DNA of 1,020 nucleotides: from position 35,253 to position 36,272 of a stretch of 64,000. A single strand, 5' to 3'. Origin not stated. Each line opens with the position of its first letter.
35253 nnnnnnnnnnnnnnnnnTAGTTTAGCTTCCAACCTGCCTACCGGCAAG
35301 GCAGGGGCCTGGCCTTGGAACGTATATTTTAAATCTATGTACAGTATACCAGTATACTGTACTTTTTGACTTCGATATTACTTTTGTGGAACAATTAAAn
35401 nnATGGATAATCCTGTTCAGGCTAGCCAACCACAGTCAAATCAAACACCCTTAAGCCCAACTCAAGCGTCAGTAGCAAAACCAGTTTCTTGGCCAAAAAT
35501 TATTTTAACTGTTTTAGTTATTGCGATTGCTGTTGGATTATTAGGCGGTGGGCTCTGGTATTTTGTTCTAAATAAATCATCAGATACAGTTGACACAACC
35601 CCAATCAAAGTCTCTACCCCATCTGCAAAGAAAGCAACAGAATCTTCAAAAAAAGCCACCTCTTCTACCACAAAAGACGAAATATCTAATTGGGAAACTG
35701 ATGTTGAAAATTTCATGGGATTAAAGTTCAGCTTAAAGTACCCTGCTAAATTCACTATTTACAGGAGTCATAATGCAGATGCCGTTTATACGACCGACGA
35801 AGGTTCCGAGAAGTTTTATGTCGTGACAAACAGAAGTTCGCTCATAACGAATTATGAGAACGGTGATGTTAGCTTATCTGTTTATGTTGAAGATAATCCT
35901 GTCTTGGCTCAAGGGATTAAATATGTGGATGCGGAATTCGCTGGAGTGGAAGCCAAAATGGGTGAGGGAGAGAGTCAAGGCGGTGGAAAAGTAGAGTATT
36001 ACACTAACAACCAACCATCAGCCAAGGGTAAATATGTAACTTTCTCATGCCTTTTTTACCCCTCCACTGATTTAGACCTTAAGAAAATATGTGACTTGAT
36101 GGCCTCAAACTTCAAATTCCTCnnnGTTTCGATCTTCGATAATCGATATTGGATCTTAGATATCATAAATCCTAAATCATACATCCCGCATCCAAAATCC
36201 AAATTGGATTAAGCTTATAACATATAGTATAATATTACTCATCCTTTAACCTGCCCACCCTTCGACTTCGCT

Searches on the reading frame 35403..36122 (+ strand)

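Call 27: search_protein_families(library=pfam, proteins=[window:35403-36122:+], max_evalue=1)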
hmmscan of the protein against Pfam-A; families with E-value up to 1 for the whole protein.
window:35403-36122:+ (240 aa): 7 families
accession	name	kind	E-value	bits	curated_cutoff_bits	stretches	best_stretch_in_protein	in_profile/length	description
PF01708.21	Gemini_mov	-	0.0065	16.6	25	1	5-47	9-51/92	Geminivirus putative movement protein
PF15179.11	Myc_target_1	-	0.033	14.6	31.1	1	23-92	11-79/193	Myc target protein 1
PF22208.1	Cas_Csm6_CARF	-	0.042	14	27.5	1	62-103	61-98/106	Cas_Csm6 CARF domain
PF12698.13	ABC2_membrane_3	-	0.057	12.9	31.6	1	33-204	3-108/347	ABC-2 family transporter protein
PF19721.4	DUF6215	-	0.14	12.2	27.1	1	40-86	13-58/135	Family of unknown function (DUF6215)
PF10907.13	DUF2749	-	0.15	12.5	25.5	1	32-72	4-43/72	Protein of unknown function (DUF2749)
PF24902.1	Ig_NUP210_9th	-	0.22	12.1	27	1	114-160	3-50/79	NUP210, Ig-like domain 9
